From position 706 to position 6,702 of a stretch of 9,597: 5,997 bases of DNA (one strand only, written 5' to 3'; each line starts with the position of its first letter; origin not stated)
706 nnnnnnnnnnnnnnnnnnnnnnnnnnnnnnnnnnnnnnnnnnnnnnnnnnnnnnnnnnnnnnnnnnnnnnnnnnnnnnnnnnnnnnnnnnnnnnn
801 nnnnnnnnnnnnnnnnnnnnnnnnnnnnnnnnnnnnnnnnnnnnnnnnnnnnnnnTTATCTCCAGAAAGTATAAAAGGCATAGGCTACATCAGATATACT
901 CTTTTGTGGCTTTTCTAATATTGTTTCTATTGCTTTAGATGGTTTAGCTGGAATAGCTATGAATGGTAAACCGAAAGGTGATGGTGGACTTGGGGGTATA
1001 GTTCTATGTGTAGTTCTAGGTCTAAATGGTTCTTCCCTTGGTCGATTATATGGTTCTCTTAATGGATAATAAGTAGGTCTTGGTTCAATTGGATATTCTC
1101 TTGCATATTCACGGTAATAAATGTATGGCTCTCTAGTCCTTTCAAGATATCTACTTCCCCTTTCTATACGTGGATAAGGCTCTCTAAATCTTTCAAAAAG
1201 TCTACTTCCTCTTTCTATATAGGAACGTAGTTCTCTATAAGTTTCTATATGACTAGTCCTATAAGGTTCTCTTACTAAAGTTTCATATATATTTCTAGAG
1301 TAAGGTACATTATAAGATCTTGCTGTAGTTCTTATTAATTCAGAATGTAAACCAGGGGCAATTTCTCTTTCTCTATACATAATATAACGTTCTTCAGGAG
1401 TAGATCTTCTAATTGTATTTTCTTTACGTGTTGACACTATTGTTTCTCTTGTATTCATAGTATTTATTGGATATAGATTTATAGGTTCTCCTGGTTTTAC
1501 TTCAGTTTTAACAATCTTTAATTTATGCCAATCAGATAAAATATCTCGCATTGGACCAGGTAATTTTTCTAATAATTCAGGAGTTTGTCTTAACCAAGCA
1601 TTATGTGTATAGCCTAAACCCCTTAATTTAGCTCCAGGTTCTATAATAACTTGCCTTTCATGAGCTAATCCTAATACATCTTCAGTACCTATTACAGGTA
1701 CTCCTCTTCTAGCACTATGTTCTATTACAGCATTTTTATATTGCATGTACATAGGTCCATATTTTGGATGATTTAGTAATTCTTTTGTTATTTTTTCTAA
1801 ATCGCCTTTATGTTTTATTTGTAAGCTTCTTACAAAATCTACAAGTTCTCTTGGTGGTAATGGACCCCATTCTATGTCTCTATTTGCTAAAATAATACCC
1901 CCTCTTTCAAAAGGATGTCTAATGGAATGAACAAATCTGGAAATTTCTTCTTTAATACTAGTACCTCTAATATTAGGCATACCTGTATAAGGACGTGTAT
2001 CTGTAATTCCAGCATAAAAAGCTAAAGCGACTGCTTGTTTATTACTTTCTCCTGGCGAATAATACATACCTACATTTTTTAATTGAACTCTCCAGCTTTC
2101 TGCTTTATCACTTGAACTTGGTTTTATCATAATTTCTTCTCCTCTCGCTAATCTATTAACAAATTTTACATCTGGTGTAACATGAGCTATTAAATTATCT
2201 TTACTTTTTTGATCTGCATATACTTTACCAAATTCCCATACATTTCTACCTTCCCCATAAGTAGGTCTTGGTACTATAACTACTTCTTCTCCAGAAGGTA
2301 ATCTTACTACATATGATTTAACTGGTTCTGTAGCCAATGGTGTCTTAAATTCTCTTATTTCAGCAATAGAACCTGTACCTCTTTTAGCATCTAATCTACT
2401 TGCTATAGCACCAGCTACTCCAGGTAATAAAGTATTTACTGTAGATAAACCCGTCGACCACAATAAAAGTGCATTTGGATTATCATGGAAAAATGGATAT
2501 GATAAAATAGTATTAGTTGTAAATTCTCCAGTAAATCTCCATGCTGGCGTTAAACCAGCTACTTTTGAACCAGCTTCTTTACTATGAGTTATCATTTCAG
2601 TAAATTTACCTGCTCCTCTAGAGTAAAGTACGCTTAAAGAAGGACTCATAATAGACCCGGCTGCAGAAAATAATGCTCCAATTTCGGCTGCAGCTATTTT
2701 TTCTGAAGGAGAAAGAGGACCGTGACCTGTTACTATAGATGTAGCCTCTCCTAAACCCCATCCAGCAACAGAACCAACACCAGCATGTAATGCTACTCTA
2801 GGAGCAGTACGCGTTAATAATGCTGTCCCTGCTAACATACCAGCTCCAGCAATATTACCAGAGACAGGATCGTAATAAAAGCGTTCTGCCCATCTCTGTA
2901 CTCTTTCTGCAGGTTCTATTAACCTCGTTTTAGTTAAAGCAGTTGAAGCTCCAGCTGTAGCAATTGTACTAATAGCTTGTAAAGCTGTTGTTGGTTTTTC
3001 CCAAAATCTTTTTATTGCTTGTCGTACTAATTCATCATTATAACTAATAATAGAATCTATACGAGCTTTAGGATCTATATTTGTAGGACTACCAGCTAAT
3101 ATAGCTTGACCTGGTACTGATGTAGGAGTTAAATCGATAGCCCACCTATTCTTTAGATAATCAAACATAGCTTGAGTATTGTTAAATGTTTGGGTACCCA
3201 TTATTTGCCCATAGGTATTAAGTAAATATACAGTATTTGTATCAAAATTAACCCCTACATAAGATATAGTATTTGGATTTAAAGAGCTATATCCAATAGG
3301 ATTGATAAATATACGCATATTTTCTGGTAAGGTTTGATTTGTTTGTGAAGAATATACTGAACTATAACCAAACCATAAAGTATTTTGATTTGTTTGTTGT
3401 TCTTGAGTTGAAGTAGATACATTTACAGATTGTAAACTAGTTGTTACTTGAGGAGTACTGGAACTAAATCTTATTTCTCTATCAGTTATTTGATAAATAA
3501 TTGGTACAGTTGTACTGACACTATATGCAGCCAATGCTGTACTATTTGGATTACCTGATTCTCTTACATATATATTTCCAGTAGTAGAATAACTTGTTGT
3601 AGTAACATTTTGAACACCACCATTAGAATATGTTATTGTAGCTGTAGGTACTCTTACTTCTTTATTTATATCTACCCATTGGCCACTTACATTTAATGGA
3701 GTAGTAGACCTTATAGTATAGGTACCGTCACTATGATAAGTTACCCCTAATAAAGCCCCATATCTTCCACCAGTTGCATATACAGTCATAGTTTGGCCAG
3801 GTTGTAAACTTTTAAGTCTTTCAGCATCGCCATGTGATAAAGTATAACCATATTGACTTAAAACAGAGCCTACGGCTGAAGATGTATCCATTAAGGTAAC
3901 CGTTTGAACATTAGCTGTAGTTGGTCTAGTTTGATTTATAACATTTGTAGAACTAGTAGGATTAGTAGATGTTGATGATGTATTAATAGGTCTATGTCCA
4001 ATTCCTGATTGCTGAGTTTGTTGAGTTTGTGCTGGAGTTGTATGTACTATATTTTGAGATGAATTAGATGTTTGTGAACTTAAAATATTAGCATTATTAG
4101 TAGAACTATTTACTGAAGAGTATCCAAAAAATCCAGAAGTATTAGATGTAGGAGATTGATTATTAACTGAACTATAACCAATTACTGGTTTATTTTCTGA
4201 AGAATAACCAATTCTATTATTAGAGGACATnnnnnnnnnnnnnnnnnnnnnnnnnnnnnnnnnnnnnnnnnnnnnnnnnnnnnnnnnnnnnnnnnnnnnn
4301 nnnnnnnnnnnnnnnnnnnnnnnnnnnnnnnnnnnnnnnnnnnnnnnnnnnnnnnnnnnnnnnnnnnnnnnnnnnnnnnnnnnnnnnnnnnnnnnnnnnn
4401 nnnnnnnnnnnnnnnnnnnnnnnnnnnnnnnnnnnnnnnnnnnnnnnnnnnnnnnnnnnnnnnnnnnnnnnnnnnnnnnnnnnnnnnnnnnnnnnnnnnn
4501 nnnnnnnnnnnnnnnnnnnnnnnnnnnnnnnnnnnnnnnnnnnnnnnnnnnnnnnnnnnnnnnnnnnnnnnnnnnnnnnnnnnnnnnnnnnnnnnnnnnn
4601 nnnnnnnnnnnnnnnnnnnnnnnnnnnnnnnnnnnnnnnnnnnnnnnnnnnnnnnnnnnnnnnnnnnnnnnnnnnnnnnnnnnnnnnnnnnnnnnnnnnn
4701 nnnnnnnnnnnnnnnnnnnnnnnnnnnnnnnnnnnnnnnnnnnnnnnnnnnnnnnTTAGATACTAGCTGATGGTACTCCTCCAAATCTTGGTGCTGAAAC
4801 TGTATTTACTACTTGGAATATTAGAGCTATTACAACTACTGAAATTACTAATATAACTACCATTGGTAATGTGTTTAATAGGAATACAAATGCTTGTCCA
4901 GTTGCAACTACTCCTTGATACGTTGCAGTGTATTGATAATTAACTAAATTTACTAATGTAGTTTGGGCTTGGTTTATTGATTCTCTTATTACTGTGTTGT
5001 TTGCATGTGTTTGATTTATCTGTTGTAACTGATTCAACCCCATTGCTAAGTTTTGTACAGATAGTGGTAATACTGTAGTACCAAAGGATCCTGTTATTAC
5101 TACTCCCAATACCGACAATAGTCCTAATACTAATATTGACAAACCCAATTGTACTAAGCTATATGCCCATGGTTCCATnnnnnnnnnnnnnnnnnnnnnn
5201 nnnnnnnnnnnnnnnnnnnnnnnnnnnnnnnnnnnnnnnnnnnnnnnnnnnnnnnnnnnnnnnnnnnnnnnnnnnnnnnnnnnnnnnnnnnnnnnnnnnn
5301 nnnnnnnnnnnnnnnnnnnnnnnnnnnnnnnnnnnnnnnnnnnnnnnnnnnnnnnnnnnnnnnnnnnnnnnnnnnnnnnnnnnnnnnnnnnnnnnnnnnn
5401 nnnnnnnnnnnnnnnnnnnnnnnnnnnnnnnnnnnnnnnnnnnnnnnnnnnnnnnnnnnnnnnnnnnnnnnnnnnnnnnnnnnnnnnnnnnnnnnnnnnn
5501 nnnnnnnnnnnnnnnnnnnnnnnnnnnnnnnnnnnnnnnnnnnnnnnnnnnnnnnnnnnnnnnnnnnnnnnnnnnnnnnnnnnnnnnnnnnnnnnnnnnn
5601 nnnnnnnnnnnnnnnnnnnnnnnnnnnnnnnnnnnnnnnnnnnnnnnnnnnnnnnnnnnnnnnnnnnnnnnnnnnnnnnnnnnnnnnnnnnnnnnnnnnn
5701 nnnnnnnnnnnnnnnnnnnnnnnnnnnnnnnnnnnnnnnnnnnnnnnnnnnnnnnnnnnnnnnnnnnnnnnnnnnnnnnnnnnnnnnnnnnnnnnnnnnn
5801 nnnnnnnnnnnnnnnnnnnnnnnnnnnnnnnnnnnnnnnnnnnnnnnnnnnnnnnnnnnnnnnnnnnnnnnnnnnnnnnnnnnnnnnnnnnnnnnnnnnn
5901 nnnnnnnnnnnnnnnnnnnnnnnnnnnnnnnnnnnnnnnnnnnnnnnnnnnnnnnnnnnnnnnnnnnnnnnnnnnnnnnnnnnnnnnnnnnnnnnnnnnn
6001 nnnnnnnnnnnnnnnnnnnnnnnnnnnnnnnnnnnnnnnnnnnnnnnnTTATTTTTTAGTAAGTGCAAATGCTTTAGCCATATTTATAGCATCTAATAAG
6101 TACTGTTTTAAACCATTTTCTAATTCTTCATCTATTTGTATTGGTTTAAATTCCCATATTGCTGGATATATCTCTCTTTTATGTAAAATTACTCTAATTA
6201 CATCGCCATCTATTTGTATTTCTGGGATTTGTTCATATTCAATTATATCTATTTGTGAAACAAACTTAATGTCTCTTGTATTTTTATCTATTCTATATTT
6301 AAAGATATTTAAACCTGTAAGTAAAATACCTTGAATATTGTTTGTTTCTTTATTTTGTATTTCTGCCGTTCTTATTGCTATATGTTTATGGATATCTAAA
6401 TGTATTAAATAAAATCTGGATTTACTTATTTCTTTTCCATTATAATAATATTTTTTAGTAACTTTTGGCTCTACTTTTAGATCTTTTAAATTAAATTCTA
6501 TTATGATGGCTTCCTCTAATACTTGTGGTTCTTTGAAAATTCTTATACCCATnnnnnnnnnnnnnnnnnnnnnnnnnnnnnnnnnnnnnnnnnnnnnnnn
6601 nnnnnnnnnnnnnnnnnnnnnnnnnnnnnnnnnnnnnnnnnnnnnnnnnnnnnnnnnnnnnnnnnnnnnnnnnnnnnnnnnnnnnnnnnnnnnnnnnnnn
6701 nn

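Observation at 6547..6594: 48-bp palindrome embedding both start codons and both TATA boxes of the only divergent gene pair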

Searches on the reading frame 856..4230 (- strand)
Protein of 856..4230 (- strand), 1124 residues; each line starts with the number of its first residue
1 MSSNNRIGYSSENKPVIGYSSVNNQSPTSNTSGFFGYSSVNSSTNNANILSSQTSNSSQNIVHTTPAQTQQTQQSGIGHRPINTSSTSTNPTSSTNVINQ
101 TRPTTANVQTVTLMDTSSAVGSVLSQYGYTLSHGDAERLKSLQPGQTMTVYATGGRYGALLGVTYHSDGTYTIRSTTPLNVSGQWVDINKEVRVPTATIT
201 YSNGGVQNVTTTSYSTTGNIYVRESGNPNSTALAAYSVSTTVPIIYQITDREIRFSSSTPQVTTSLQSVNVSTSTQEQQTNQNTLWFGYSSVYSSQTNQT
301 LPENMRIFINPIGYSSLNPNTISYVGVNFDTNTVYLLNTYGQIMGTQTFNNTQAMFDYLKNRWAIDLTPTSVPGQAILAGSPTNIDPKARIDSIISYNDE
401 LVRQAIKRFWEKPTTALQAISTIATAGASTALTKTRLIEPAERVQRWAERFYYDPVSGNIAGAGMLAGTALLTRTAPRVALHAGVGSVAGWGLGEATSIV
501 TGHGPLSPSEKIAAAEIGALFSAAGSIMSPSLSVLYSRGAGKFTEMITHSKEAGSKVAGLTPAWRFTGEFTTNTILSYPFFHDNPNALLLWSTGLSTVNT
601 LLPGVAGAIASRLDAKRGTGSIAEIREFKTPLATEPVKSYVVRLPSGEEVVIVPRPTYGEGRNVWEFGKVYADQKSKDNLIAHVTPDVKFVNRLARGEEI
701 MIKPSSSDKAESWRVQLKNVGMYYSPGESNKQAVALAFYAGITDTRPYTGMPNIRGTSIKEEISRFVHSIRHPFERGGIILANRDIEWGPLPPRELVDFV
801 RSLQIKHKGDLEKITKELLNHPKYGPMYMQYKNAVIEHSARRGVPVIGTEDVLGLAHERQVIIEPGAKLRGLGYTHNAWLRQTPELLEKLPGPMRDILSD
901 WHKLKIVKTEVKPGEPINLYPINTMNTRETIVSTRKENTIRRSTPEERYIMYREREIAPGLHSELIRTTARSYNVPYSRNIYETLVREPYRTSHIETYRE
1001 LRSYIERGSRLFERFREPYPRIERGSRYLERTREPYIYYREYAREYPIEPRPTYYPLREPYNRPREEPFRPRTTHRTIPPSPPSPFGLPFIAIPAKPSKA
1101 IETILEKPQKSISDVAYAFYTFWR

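Call 7: search_protein_families(library=pfam, proteins=[window:856-4230:-], max_evalue=0.1)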
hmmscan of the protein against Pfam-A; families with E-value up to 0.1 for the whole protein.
window:856-4230:- (1124 aa): 0 families

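Call 8: search_protein_families(library=phrogs, proteins=[window:856-4230:-], max_evalue=0.01)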
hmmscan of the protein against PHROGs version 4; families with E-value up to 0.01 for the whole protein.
window:856-4230:- (1124 aa): 0 families

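Call 9: search_dna_similar(query=window:856-4230:-, collection=phages, mode=protein, max_rows=20, max_evalue=0.001)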
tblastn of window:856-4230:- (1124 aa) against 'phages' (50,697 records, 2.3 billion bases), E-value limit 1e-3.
Records with a match: 2; places in all: 2; records where one place covers at least 80% of the query: 0.
Best place of each record, by identity: <60% 2.
By first word of the organism name: Sulfolobales 2.
By host as written in the record: Sulfolobales 2.
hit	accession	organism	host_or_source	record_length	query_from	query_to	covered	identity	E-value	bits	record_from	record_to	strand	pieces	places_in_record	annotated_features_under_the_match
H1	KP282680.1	Sulfolobales Virus YNP2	Sulfolobales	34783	485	927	39%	39.0%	5e-81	298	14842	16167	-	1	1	putative NAD-independent protein deacetylase AcuC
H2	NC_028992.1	Sulfolobales Virus YNP2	Sulfolobales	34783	485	927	39%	39.0%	5e-81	298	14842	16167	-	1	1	putative NAD-independent protein deacetylase AcuC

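Call 10: get_annotated_region(hit=H1, flank=12000)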
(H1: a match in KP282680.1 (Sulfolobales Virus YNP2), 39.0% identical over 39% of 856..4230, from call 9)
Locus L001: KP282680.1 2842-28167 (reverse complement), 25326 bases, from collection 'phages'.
description: Sulfolobales Virus YNP2 strain SYV2, complete genome.
organism: Sulfolobales Virus YNP2 (NCBI taxid 1732180)
taxonomy: Viruses
host: Sulfolobales; source: -; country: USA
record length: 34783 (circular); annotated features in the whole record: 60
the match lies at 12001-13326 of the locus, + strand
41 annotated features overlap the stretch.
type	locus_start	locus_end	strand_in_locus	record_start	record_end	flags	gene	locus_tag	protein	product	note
CDS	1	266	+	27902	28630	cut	-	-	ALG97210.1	hypothetical protein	-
CDS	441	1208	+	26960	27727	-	-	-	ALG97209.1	hypothetical protein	-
CDS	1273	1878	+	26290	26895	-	-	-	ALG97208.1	hypothetical protein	-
CDS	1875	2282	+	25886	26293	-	-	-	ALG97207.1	hypothetical protein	-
CDS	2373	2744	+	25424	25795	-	-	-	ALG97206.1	hypothetical protein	-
CDS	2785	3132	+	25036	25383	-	-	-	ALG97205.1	hypothetical protein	-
CDS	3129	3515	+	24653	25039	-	-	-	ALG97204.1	hypothetical protein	-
CDS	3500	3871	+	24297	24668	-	-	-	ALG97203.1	hypothetical protein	-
CDS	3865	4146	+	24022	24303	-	-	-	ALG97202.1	hypothetical protein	-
CDS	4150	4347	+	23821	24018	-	-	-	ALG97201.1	hypothetical protein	-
CDS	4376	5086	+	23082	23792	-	-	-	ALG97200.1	hypothetical protein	-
CDS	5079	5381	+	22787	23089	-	-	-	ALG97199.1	hypothetical protein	-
CDS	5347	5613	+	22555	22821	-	-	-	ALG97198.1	hypothetical protein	-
CDS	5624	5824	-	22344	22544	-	-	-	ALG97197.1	hypothetical protein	-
CDS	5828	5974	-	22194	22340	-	-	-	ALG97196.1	hypothetical protein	-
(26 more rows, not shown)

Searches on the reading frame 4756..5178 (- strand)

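Call 7: search_protein_families(library=pfam, proteins=[window:4756-5178:-], max_evalue=0.1)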
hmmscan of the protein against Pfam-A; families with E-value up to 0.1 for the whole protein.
window:4756-5178:- (140 aa): 0 families

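Call 8: search_protein_families(library=phrogs, proteins=[window:4756-5178:-], max_evalue=0.01)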
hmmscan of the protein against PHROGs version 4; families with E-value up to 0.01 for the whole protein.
window:4756-5178:- (140 aa): 1 family
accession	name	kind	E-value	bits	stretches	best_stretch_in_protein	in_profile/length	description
phrog_28757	-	unknown function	0.0099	17.2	1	40-107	8-75/107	-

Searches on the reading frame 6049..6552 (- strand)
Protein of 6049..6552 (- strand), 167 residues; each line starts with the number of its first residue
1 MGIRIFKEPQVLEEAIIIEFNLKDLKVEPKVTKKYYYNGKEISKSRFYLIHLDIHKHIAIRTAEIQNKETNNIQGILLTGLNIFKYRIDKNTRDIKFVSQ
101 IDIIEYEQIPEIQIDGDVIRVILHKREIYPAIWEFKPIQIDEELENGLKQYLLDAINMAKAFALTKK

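Call 7: search_protein_families(library=pfam, proteins=[window:6049-6552:-], max_evalue=0.1)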
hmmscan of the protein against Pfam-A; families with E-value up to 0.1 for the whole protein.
window:6049-6552:- (167 aa): 0 families

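Call 8: search_protein_families(library=phrogs, proteins=[window:6049-6552:-], max_evalue=0.01)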
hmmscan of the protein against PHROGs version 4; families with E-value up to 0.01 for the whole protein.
window:6049-6552:- (167 aa): 0 families

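Call 49: search_protein_families(library=ncbifam, proteins=[window:6049-6552:-], max_evalue=1)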
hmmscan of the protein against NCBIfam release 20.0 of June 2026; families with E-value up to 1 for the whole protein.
window:6049-6552:- (167 aa): 0 families

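Call 51: find_homologous_proteins(query=window:6049-6552:-, max_evalue=0.01)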
Query window:6049-6552:- (167 aa): 30 proteins with E <= 0.01 among 61 candidates.
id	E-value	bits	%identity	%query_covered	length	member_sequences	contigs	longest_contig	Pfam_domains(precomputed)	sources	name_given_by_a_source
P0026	1.5e-101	355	100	100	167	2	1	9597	-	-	-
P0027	2.0e-89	315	89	100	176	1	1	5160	-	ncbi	-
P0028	1.0e-82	294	81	97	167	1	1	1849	-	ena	-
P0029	4.4e-82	292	78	100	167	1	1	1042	-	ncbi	-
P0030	1.6e-81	290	78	100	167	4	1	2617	-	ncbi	-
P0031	3.1e-81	289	78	100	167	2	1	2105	-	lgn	-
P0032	3.8e-81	289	78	100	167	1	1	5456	-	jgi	jgi:hypothetical protein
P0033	6.5e-81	288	77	100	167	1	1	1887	-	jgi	jgi:hypothetical protein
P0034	8.3e-81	288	75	100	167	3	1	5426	-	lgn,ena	-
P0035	1.8e-80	286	78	100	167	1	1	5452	-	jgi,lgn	jgi:hypothetical protein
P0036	1.9e-80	286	76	100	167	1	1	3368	-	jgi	jgi:hypothetical protein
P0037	2.1e-80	286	77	100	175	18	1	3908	-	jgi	-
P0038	2.8e-80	286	78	100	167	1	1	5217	-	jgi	jgi:hypothetical protein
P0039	3.2e-80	286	79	100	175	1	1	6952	-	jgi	-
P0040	4.8e-80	285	75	100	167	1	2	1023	-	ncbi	-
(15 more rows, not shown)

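Call 60: predict_structure(alignment_id=A2)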
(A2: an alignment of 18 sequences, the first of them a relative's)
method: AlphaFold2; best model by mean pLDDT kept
length: 167 residues; sequences in the alignment: 18
mean_pLDDT: 87.7   pTM: 0.72
mean pLDDT of the five models: 87.7, 82.8, 79.2, 68.6, 56.9
residues with pLDDT >= 90: 61; 70-90: 104; 50-70: 2; < 50: 0
segments of 3 or more residues with pLDDT < 50: none
pLDDT, mean of each block of 10 residues (from residue 1): 83 94 82 96 97 89 85 82 86 86 83 89 92 87 90 87 80
secondary structure, 60 per line:
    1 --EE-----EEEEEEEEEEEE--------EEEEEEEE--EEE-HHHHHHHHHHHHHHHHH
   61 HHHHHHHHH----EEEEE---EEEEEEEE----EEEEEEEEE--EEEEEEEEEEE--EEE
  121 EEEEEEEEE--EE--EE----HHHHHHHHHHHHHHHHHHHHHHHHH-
elements in order: E10-21 E30-37 E40-42 H44-69 E74-78 E82-89 E94-102 E105-115 E118-129 H142-166

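Call 64: fold_search(model_id=the predicted structure, library=pdb)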
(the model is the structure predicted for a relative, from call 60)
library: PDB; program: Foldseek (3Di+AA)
matches with E <= 10: 923; with E <= 0.001: 0
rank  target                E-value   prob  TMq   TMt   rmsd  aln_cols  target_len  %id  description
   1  9azz_A                9.5e-03  0.25  0.14  0.13  20.1       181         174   13  Crystal structure of outer membrane lipoprotein carrier protein (LolA) from Ehrlichia ruminantium (released 2024-03-20)
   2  7b6d_E                2.0e-02  0.63  0.21  0.23  19.1       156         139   13  Drosophila melanogaster TRAPPCore (C1, C2, C2L, C3a/b, C4, C5, C6 subunits) (released 2021-06-09)
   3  6lgn_h                4.9e-02  0.20  0.15  0.08  19.0       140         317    8  The atomic structure of varicella zoster virus C-capsid (released 2020-07-29)
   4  7fi9_C                5.5e-02  0.09  0.12  0.08  20.5       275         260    7  Crystal structure of human MICA mutants in complex with natural killer cell receptor NKG2D (released 2022-08-31)
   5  7bsi_b                6.1e-02  0.18  0.13  0.08  19.2       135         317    8  Epstein-Barr virus, one asymmetric unit structure of the icosahedral tegumented capsid (released 2020-09-30)
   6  6lgn_i                6.4e-02  0.16  0.15  0.08  19.1       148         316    6  The atomic structure of varicella zoster virus C-capsid (released 2020-07-29)
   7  5tjg_D                6.4e-02  0.12  0.13  0.02  20.2       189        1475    8  Thermus aquaticus delta1.1-sigmaA holoenzyme/downstream-fork promoter complex with an open clamp (released 2017-06-21)
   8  3tid_A                6.7e-02  0.20  0.17  0.11  24.1       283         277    6  Crystal structure of the LCMV derived peptide GP34 in complex with the murine mhc class I H-2 Kb (released 2012-08-22)
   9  7bsi_h                7.1e-02  0.14  0.13  0.08  19.3       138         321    8  Epstein-Barr virus, one asymmetric unit structure of the icosahedral tegumented capsid (released 2020-09-30)
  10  6lgn_f                7.5e-02  0.16  0.15  0.08  18.9       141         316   10  The atomic structure of varicella zoster virus C-capsid (released 2020-07-29)
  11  2n2l_MODEL_1_A        8.3e-02  0.41  0.24  0.26  23.3       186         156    9  NMR structure of yersinia pestis ail (attachment invasion locus) in decylphosphocholine micelles calculated wi (released 2015-07-22)
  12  6lgn_g                8.3e-02  0.16  0.15  0.08  19.1       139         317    9  The atomic structure of varicella zoster virus C-capsid (released 2020-07-29)
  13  8tew_T                8.3e-02  0.14  0.13  0.17  19.5       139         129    9  Human cytomegalovirus penton vertex, CVSC-bound configuration (released 2024-03-06)
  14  3qra                  8.8e-02  0.66  0.25  0.27  23.1       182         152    9  The crystal structure of Ail, the attachment invasion locus protein of Yersinia pestis (released 2011-11-23)
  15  5kd7_F                9.3e-02  0.18  0.17  0.11  23.3       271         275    6  Crystal Structure of Murine MHC-I H-2Dd in complex with Murine Beta2-Microglobulin and a Variant of Peptide (PV9) of H (released 2017-10-11)
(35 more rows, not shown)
